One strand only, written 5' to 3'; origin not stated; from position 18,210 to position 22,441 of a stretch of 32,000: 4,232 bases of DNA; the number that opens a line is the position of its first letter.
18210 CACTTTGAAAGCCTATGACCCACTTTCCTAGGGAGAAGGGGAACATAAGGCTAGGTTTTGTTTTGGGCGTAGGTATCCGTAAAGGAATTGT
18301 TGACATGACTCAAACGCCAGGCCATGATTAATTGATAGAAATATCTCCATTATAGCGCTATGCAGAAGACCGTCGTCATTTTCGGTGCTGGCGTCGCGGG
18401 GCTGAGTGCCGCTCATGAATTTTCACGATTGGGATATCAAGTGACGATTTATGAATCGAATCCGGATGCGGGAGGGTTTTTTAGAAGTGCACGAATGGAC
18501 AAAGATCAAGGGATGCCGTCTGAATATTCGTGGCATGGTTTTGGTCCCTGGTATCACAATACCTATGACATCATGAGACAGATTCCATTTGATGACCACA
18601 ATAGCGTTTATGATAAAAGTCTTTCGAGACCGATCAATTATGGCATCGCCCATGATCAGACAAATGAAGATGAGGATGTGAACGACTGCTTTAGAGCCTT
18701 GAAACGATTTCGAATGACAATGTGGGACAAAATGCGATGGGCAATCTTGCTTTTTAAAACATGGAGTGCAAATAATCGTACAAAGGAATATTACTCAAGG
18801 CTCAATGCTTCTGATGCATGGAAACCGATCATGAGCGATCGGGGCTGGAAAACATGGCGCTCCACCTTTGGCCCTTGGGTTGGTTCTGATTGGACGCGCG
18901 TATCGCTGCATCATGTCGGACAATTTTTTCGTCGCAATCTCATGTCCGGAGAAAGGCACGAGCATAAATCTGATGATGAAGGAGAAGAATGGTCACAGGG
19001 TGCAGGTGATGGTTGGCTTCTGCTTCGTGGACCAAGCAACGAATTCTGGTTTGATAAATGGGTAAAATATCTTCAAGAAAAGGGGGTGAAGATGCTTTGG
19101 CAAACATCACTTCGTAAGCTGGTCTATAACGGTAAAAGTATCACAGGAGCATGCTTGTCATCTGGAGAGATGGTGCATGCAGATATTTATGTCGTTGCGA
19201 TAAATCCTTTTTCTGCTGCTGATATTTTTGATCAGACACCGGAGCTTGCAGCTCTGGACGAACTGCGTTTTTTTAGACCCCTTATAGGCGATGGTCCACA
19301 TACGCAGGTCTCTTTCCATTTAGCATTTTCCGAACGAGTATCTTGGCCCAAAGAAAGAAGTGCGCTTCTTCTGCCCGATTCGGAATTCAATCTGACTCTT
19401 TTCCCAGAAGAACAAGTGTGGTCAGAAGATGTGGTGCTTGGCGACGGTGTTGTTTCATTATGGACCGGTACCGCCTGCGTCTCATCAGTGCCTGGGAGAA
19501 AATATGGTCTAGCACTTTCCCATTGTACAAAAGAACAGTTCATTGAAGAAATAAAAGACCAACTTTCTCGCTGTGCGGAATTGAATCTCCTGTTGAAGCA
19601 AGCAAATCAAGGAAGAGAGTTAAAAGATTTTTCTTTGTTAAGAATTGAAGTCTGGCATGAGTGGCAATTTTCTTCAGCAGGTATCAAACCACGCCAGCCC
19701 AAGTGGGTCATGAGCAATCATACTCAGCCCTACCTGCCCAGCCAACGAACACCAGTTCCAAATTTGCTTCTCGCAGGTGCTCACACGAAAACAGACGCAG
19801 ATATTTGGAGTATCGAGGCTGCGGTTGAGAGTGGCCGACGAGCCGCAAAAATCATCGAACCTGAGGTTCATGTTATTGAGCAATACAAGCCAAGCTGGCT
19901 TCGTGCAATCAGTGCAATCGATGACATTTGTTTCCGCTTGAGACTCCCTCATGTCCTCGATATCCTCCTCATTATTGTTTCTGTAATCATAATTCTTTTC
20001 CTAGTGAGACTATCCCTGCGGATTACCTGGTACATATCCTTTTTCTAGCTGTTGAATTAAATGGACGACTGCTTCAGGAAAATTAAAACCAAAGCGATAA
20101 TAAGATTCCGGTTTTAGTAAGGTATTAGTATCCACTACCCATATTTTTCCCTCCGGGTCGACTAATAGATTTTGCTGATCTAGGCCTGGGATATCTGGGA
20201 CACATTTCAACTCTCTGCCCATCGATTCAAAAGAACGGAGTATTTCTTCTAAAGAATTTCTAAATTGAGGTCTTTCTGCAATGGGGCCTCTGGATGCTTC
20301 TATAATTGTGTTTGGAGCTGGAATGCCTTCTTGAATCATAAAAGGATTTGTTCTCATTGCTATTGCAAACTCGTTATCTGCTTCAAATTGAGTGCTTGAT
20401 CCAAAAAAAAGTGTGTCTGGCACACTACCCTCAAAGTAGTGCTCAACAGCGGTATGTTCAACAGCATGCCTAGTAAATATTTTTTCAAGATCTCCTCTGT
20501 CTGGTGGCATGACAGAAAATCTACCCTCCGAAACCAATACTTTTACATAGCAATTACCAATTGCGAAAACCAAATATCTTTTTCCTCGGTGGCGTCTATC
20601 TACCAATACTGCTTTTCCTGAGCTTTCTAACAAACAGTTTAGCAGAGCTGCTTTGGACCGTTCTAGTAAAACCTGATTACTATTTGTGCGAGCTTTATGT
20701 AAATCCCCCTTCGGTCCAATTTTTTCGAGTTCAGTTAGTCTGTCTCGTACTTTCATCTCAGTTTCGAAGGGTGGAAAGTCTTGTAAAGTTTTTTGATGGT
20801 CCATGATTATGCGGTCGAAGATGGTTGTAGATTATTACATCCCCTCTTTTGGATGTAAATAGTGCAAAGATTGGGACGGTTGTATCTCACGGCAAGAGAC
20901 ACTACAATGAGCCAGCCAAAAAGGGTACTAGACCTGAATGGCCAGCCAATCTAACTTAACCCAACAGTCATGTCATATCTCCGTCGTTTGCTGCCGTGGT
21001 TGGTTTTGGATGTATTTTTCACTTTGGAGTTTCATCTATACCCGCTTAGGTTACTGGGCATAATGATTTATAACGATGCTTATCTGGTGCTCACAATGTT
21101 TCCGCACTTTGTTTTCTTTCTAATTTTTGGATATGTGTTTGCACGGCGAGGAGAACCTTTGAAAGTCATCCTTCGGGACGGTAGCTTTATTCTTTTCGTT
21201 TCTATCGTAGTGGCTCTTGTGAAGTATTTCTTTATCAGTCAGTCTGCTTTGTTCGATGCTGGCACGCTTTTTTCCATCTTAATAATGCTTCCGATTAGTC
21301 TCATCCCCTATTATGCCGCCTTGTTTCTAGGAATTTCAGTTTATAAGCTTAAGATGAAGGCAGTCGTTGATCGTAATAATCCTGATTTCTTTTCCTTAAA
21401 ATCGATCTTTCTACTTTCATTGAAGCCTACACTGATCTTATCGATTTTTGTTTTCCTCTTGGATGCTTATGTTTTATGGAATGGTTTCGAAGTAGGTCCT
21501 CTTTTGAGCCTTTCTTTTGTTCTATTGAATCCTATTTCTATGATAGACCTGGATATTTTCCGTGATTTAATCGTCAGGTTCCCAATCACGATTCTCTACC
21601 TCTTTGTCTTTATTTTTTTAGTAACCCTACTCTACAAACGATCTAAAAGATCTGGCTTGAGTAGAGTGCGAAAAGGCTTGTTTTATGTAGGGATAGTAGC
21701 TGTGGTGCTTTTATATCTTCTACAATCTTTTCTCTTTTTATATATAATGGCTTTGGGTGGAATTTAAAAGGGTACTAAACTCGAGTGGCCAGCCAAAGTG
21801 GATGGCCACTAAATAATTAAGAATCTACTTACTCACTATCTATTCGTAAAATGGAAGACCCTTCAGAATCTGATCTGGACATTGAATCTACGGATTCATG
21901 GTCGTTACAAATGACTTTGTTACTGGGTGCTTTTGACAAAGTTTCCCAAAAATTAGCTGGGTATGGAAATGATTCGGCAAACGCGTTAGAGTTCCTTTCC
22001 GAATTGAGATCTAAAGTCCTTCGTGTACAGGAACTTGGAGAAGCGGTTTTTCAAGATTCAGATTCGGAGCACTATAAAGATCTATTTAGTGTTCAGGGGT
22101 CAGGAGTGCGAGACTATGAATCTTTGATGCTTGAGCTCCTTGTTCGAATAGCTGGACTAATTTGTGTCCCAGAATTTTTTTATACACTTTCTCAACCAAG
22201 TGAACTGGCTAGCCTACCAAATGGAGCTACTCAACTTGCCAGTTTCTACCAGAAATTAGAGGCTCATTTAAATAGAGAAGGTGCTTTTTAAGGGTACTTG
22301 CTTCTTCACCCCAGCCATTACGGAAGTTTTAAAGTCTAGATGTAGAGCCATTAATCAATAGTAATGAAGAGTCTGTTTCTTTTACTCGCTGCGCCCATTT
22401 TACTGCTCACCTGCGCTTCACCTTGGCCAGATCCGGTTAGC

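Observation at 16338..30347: Twelve same-orientation repeats divide 14 kb into about 11 ORF-plus-3'-repeat cassettes: an integron-like array built on a non-attC repeat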

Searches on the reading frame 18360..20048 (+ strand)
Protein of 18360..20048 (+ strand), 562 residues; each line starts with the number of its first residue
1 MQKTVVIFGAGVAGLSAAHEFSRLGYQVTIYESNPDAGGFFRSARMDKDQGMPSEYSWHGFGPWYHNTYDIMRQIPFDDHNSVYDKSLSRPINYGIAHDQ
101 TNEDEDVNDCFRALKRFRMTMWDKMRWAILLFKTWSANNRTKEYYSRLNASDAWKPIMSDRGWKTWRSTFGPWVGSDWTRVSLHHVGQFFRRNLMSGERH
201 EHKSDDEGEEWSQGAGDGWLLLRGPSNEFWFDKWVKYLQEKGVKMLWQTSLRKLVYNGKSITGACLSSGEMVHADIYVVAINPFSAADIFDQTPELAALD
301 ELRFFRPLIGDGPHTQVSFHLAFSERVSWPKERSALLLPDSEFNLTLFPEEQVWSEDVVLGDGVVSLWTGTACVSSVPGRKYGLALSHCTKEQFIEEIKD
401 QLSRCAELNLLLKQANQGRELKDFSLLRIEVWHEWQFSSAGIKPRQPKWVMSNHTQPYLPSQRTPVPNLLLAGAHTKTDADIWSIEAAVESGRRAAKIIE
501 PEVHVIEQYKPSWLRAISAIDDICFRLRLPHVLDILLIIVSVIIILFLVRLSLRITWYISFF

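Call 18: search_protein_families(library=pfam, proteins=[window:18360-20048:+], max_evalue=0.01)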
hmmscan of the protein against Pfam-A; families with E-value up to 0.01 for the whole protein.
window:18360-20048:+ (562 aa): 12 families
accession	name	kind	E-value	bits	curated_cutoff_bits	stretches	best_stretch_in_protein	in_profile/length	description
PF01593.30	Amino_oxidase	-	2.4e-23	83.6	19.8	1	12-498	1-441/443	Flavin containing amine oxidoreductase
PF13450.12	NAD_binding_8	-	3.2e-10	40.6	21.9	1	7-74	1-67/68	NAD(P)-binding Rossmann-like domain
PF01266.30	DAO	-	6.6e-08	32.9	27.9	1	5-38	2-35/353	FAD dependent oxidoreductase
PF07992.20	Pyr_redox_2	-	1.5e-07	31.6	26.1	1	4-34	2-32/291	Pyridine nucleotide-disulphide oxidoreductase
PF00070.33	Pyr_redox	-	8.5e-07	29.8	22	1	5-35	2-32/82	Pyridine nucleotide-disulphide oxidoreductase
PF01262.27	AlaDh_PNT_C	-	9e-06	25.7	23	1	4-37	30-63/214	Alanine dehydrogenase/PNT, C-terminal domain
PF01134.28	GIDA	-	1.4e-05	24.8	22.1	1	5-36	2-33/391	Glucose inhibited division protein A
PF12831.13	FAD_oxidored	-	4.2e-05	23.5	27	1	5-51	2-48/416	FAD dependent oxidoreductase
PF03486.20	HI0933_like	-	0.00017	21.6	50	1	4-38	2-36/244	HI0933-like protein Rossmann domain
PF00890.30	FAD_binding_2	-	0.00019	21.2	20.4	1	5-39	2-36/414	FAD binding domain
PF01946.23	Thi4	-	0.00056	19.7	26.2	1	3-39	18-55/235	Thi4 family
PF01494.25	FAD_binding_3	-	0.0091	15.7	22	0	4-43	3-42/349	FAD binding domain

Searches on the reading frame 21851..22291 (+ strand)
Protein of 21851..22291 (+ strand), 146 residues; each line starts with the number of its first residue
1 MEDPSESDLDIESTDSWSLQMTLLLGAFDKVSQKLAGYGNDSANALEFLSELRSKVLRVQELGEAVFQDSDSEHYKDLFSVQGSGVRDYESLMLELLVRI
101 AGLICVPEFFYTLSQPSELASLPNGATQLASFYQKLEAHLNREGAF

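Call 18: search_protein_families(library=pfam, proteins=[window:21851-22291:+], max_evalue=0.01)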
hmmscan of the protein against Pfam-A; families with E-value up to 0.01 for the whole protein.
window:21851-22291:+ (146 aa): 1 family
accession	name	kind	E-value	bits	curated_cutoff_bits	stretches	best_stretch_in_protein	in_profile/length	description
PF05141.17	DIT1_PvcA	-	0.0025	17.8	26.4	1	30-100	27-95/273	Pyoverdine/dityrosine biosynthesis protein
